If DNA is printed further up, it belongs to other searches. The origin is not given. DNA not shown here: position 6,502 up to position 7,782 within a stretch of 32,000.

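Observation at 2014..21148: Seventeen-gene co-directional catabolic supercluster whose enzyme combination I cannot match to any pathway I know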

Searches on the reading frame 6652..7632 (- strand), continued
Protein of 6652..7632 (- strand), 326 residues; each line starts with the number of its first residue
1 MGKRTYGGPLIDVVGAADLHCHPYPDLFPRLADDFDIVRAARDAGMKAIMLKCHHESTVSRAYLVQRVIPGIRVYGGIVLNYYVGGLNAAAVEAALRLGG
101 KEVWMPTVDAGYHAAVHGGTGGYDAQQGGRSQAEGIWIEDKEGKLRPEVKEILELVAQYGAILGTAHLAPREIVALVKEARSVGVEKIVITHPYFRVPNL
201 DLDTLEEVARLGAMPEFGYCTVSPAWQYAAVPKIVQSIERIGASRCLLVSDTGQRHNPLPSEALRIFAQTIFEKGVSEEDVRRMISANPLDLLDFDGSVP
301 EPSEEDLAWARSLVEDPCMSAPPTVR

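Call 56: find_encoding_contigs(protein=P0068, flank=10000, max_places=1)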
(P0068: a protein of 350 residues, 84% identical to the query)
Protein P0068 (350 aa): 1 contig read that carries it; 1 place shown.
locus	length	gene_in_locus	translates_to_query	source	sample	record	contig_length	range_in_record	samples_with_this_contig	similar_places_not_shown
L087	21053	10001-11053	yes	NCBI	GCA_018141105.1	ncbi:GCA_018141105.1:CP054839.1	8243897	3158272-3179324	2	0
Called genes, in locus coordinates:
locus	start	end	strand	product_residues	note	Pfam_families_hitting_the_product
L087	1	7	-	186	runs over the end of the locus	PF12710:HAD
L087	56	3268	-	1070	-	PF17689:Arabino_trans_N, PF04602:Arabinose_trans, PF14896:Arabino_trans_C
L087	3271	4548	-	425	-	PF00083:Sugar_tr, PF07690:MFS_1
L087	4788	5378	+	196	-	PF00440:TetR_N, PF17940:TetR_C_31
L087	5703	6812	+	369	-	PF01408:GFO_IDH_MocA, PF02894:GFO_IDH_MocA_C, PF22725:GFO_IDH_MocA_C3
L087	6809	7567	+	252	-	PF06283:ThuA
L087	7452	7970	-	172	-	PF00171:Aldedh (weak)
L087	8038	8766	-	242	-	-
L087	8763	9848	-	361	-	PF01476:LysM (weak)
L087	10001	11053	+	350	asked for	PF19799:DUF6282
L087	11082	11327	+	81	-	-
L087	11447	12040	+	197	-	PF11563:Protoglobin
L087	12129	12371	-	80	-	-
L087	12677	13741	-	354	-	PF00248:Aldo_ket_red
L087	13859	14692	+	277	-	PF13560:HTH_31, PF01381:HTH_3 (weak), PF17765:MLTR_LBD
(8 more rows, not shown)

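Call 57: find_encoding_contigs(protein=P0007, flank=10000, max_places=1)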
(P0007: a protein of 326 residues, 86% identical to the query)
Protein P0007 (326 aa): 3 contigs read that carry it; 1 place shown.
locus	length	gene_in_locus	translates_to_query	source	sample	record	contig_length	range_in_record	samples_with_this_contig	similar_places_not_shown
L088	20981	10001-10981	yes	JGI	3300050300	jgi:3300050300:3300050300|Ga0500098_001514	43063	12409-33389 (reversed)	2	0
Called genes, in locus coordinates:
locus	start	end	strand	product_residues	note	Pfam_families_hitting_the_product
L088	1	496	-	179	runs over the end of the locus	PF03807:F420_oxidored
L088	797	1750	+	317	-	PF00296:Bac_luciferase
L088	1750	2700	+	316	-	PF01144:CoA_trans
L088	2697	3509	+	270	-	PF01144:CoA_trans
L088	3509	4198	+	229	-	PF17645:Amdase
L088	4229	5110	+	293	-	PF00941:FAD_binding_5, PF03450:CO_deh_flav_C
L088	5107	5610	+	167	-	PF00111:Fer2, PF13085:Fer2_3 (weak), PF01799:Fer2_2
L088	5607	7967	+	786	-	PF01315:Ald_Xan_dh_C, PF02738:MoCoBD_1, PF20256:MoCoBD_2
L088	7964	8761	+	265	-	PF06240:COXG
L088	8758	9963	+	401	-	PF00291:PALP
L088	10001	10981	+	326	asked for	PF19799:DUF6282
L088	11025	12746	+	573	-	PF07905:PucR, PF17853:GGDEF_2, PF13556:HTH_30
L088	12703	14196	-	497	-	PF00171:Aldedh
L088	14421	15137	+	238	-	PF00857:Isochorismatase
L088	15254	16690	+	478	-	PF02133:Transp_cyt_pur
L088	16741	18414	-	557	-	PF02776:TPP_enzyme_N, PF00205:TPP_enzyme_M, PF02775:TPP_enzyme_C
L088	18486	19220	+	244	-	PF00561:Abhydrolase_1 (weak), PF12697:Abhydrolase_6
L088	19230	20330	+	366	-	PF03069:FmdA_AmdA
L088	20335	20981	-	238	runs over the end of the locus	PF00392:GntR, PF07729:FCD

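Call 59: search_protein_families(library=ncbifam, proteins=[L088:12703-14196:-, L088:14421-15137:+, L088:15254-16690:+, L088:16741-18414:-, L088:18486-19220:+, L088:19230-20330:+], max_evalue=1e-15)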
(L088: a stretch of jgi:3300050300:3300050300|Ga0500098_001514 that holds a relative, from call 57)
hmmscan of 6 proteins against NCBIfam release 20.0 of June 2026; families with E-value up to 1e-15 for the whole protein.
L088:12703-14196:- (497 aa): 38 families (the best 25 are shown)
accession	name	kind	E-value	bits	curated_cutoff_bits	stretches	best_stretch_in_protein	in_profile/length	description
NF045735.1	PaDhStyDPseudo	equivalog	8.7e-192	638.1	850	1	17-495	2-481/483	phenylacetaldehyde dehydrogenase StyD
NF045736.1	PaDhStyDRhodo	equivalog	1.1e-164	548.5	800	1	18-495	3-477/479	phenylacetaldehyde dehydrogenase StyD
TIGR01804.1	BADH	equivalog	5.5e-162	539.5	668.6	1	22-491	2-467/467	betaine-aldehyde dehydrogenase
NF010000.0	PRK13473.1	subfamily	2.1e-158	527.9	615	1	18-493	3-470/475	aminobutyraldehyde dehydrogenase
TIGR02299.1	HpaE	equivalog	2.4e-155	517.8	638.35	1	20-496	3-477/488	5-carboxymethyl-2-hydroxymuconate semialdehyde dehydrogenase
NF009725.0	PRK13252.1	equivalog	1.4e-152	508.6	593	1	18-496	7-480/488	betaine-aldehyde dehydrogenase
NF050026.1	AcaldDHExaC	equivalog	4.6e-141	470.9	900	1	18-493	16-491/503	acetaldehyde dehydrogenase ExaC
NF007352.0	PRK09847.1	equivalog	4.7e-141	470.7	850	1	19-496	21-492/495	aldehyde dehydrogenase PuuC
TIGR03216.1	OH_muco_semi_DH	equivalog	3.6e-140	467.8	693.25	1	21-495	4-479/481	2-hydroxymuconic semialdehyde dehydrogenase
TIGR01780.1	SSADH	subfamily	1.8e-123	412.8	646.35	1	37-491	1-448/448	succinate-semialdehyde dehydrogenase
TIGR03374.1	ABALDH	equivalog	7.2e-122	407.6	909.3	1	18-492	2-468/472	aminobutyraldehyde dehydrogenase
TIGR04284.1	aldehy_Rv0768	hypoth_equivalog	3.7e-120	402.1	775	1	19-493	2-476/480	aldehyde dehydrogenase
NF052305.1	DioxValDhHalo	equivalog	2.9e-117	392.5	750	1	16-493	3-479/483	2,5-dioxovalerate dehydrogenase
NF008415.0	PRK11241.1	equivalog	3.6e-116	388.7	828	1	18-497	11-482/482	NADP-dependent succinate-semialdehyde dehydrogenase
NF006916.0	PRK09407.1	equivalog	2.2e-115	386.3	521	1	27-494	28-491/526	succinic semialdehyde dehydrogenase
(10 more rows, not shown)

L088:14421-15137:+ (238 aa): 4 families
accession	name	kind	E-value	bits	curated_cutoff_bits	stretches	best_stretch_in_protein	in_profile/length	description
NF050097.1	BiurAmidohydBiuH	equivalog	1.1e-22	80.6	370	1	86-191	110-217/221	biuret amidohydrolase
NF008517.0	PRK11440.1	equivalog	3.6e-19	69.4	195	1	11-194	6-187/188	hydrolase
TIGR03614.1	RutB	equivalog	4.8e-17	62.3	377.95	0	90-196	114-220/226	pyrimidine utilization protein B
NF008623.0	PRK11609.1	equivalog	2.2e-16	60.3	174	0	117-185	132-202/213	bifunctional nicotinamidase/pyrazinamidase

L088:15254-16690:+ (478 aa): 2 families
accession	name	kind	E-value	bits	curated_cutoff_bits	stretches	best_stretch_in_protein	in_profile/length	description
TIGR00800.1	ncs1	subfamily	2.4e-35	122.1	353.1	1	25-424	3-438/447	NCS1 family nucleobase:cation symporter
TIGR02358.1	thia_cytX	hypoth_equivalog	1.1e-30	107.1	309.85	1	41-413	3-350/386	putative hydroxymethylpyrimidine transporter CytX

L088:16741-18414:- (557 aa): 48 families (the best 25 are shown)
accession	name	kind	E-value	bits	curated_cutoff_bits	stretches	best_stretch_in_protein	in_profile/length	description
NF005485.1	PRK07092.1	equivalog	1.2e-116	390.6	493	1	9-552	5-519/523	benzoylformate decarboxylase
NF005760.0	PRK07586.1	equivalog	1.6e-81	274.8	363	2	6-307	2-304/514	acetolactate synthase large subunit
NF006203.0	PRK08327.1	equivalog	3e-73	247.3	456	2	125-551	143-568/571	thiamine pyrophosphate-requiring protein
NF006052.0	PRK08199.1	subfamily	1.4e-69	234.9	539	1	4-551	7-537/559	thiamine pyrophosphate protein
NF005712.0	PRK07524.1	subfamily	1.6e-66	224.9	500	1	8-551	6-529/536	5-guanidino-2-oxopentanoate decarboxylase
TIGR00118.1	acolac_lg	equivalog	3.4e-65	220.6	538.35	1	6-554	2-537/557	biosynthetic-type acetolactate synthase large subunit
NF006122.0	PRK08266.1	subfamily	1.4e-63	215.2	571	1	6-551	5-524/543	hypothetical protein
TIGR03457.1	sulphoacet_xsc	equivalog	2e-59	201.5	676.4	1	9-551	6-556/579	sulfoacetaldehyde acetyltransferase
NF005713.0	PRK07525.1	subfamily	2e-59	201.5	620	1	9-551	10-562/592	sulfoacetaldehyde acetyltransferase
NF006187.0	PRK08322.1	equivalog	7.9e-59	199.5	509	1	8-551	5-528/548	acetolactate synthase large subunit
NF004710.0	PRK06048.1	equivalog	1.7e-57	195.2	976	1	7-552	10-538/561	acetolactate synthase large subunit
NF004919.0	PRK06276.1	equivalog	9.1e-57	192.7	866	1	7-551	3-538/582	acetolactate synthase large subunit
NF004772.0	PRK06112.1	subfamily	2.5e-56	191.2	673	1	9-555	18-563/578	acetolactate synthase catalytic subunit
NF008431.0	PRK11269.1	equivalog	1.3e-55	189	791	1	7-540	6-540/591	glyoxylate carboligase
NF009122.0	PRK12474.1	subfamily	9.7e-55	186.3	835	2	6-310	6-311/518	hypothetical protein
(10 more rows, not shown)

L088:18486-19220:+ (244 aa): 0 families

L088:19230-20330:+ (366 aa): 1 family
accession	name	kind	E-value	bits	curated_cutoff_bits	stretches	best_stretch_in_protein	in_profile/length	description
NF045496.1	FormamaseFmdA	equivalog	1.8e-76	257.5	500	1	8-366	7-383/407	formamidase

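Call 64: get_annotated_region(hit=H15, flank=9000)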
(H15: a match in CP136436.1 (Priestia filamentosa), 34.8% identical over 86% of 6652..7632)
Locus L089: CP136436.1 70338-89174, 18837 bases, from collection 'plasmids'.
description: Priestia filamentosa strain H146 plasmid p1, complete sequence
organism: Priestia filamentosa (NCBI taxid 1402861)
taxonomy: Bacteria; Bacillota; Bacilli; Bacillales; Bacillaceae; Priestia; Priestia filamentosa
host: -; source: Leaves of Cigar; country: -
typing (MOB-suite, as given by PLSDB): non-mobilizable
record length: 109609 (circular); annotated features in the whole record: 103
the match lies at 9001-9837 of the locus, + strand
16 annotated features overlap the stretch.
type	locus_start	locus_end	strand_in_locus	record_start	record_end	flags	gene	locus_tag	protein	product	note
CDS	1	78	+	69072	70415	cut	-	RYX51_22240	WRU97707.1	N-acetylmuramoyl-L-alanine amidase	-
CDS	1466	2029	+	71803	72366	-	-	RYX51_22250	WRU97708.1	CBO0543 family protein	-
CDS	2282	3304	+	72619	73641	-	-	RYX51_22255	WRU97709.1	DUF3231 family protein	-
CDS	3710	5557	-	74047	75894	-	-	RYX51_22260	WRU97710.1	nitrilase-related carbon-nitrogen hydrolase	-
CDS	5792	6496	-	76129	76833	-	-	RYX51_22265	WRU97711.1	FadR/GntR family transcriptional regulator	-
CDS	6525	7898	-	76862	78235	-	-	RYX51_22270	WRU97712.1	sodium:glutamate symporter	-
CDS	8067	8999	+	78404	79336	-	-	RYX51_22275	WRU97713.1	alpha/beta hydrolase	-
CDS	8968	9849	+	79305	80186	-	-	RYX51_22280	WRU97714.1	DUF6282 family protein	-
CDS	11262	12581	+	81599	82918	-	-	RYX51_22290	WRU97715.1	(Fe-S)-binding protein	-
CDS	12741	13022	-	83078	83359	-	-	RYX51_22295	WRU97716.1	hypothetical protein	-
CDS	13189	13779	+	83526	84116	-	-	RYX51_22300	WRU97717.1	TetR/AcrR family transcriptional regulator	-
CDS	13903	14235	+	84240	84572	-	-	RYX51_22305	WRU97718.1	MmcQ/YjbR family DNA-binding protein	-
CDS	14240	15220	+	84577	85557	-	-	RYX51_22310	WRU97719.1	nitronate monooxygenase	-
CDS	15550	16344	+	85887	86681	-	-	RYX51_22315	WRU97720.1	GntR family transcriptional regulator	-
CDS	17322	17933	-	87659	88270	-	ttdB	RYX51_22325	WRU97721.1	L(+)-tartrate dehydratase subunit beta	-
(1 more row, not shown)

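Call 65: get_annotated_region(hit=H3, flank=9000)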
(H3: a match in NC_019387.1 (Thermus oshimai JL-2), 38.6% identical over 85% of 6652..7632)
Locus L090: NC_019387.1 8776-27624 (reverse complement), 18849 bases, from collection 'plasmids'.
description: Thermus oshimai JL-2 plasmid pTHEOS01, complete sequence
organism: Thermus oshimai JL-2 (NCBI taxid 751945)
taxonomy: Bacteria; Deinococcota; Deinococci; Thermales; Thermaceae; Thermus; Thermus oshimai; Thermus oshimai JL-2
host: -; source: -; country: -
typing (MOB-suite, as given by PLSDB): non-mobilizable; replicon rep_cluster_1062
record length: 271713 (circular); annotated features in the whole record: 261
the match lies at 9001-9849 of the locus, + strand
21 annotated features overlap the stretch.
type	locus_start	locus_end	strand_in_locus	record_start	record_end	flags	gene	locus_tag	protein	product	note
CDS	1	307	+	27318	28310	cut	-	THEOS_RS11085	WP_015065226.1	hypothetical protein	-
CDS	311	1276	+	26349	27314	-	-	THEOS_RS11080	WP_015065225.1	hypothetical protein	-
CDS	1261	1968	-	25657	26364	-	-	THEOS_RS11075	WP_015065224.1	ABC transporter ATP-binding protein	-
CDS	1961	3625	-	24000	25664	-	-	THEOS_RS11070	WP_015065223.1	branched-chain amino acid ABC transporter ATP-binding protein/permease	-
CDS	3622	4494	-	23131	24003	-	-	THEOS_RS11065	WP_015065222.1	branched-chain amino acid ABC transporter permease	GO:0015803 - branched-chain amino acid transport [Evidence IEA]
CDS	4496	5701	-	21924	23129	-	-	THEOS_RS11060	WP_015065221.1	amino acid ABC transporter substrate-binding protein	-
CDS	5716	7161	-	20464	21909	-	-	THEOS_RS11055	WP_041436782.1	aldehyde dehydrogenase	-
CDS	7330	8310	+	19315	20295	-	-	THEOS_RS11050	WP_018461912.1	catechol 2,3-dioxygenase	GO:0009712 - catechol-containing compound metabolic process [Evidence IEA]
CDS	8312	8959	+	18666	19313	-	-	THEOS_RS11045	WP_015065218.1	GntR family transcriptional regulator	-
CDS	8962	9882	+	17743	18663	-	-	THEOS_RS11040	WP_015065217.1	DUF6282 family protein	-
CDS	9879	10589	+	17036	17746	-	-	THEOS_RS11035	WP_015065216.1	PIG-L deacetylase family protein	-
CDS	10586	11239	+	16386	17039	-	-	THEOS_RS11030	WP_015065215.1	4-carboxy-4-hydroxy-2-oxoadipate aldolase/oxaloacetate decarboxylase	-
CDS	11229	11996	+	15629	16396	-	-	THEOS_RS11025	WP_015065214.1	NAD(P)-dependent oxidoreductase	-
CDS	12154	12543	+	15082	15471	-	-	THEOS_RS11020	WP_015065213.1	nucleotidyltransferase domain-containing protein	-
CDS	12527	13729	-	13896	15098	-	-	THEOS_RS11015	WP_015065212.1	4-hydroxybenzoate 3-monooxygenase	-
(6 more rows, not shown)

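Call 69: search_protein_families(library=pfam, proteins=[L010:6991-8658:+, L010:8016-10004:+, L058:7799-9589:+, L058:9591-9956:+, L046:10218-11345:+, L040:7344-9014:-, L040:4356-5801:-, L027:11067-11633:+, L052:18110-19105:-], max_evalue=0.00001)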
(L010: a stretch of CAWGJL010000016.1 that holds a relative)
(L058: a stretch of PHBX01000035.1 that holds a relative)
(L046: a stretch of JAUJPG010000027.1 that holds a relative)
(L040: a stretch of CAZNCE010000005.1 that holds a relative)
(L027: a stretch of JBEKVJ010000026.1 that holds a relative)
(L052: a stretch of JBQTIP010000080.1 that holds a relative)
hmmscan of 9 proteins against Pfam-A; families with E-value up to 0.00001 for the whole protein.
L010:6991-8658:+ (555 aa): 1 family
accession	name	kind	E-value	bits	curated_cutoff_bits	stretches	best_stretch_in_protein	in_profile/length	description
PF00291.31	PALP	-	1.6e-10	41.2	35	1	191-350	55-202/295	Pyridoxal-phosphate dependent enzyme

L010:8016-10004:+ (662 aa): 1 family
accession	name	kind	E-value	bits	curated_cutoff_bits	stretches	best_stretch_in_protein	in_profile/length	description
PF00291.31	PALP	-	1.2e-40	140.1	35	1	314-656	5-295/295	Pyridoxal-phosphate dependent enzyme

L058:7799-9589:+ (596 aa): 7 families
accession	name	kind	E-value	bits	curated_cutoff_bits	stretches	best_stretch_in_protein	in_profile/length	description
PF00890.30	FAD_binding_2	-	3.8e-60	204.7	20.4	1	12-397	1-414/414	FAD binding domain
PF02910.25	Succ_DH_flav_C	-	1.6e-22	80.3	20.8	1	454-562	2-111/130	Fumarate reductase flavoprotein C-term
PF07992.20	Pyr_redox_2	-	2.4e-09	37.4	26.1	0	12-52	2-42/291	Pyridine nucleotide-disulphide oxidoreductase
PF03486.20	HI0933_like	-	3.5e-09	36.9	50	0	12-44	2-34/244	HI0933-like protein Rossmann domain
PF12831.13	FAD_oxidored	-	2.7e-08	34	27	1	12-200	1-145/416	FAD dependent oxidoreductase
PF01134.28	GIDA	-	5.3e-08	32.8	22.1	0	12-41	1-30/391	Glucose inhibited division protein A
PF01266.30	DAO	-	1.3e-07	32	27.9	0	12-206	1-209/353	FAD dependent oxidoreductase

L058:9591-9956:+ (121 aa): 1 family
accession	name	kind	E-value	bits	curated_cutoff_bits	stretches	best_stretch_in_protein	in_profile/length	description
PF13085.11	Fer2_3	-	7.5e-22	77.8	27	1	21-120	2-101/107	2Fe-2S iron-sulfur cluster binding domain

L046:10218-11345:+ (375 aa): 1 family
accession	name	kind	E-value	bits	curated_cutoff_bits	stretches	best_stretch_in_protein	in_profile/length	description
PF00291.31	PALP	-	5.7e-70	236.4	35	1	44-344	3-294/295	Pyridoxal-phosphate dependent enzyme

L040:7344-9014:- (556 aa): 3 families
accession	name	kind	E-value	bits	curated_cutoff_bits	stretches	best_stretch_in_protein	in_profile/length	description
PF02776.23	TPP_enzyme_N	-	2e-28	99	26.8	1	5-115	2-109/119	Thiamine pyrophosphate enzyme, N-terminal TPP binding domain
PF02775.26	TPP_enzyme_C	-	2.7e-25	89.4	21.9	1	398-541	3-151/151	Thiamine pyrophosphate enzyme, C-terminal TPP binding domain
PF00205.28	TPP_enzyme_M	-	1.9e-20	73.4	30.4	1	202-335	2-137/137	Thiamine pyrophosphate enzyme, central domain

L040:4356-5801:- (481 aa): 1 family
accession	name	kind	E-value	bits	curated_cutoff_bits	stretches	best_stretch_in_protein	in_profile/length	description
PF00171.27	Aldedh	-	9.8e-154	512.7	23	1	19-477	5-461/461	Aldehyde dehydrogenase family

L027:11067-11633:+ (189 aa): 1 family
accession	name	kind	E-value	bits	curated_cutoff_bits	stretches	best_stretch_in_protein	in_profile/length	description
PF00857.26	Isochorismatase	-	1.3e-46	159.3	27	1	3-177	1-173/175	Isochorismatase domain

L052:18110-19105:- (331 aa): 1 family
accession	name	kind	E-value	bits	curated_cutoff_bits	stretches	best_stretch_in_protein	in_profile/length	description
PF00491.26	Arginase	-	3.9e-63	214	22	1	36-312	2-279/280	Arginase family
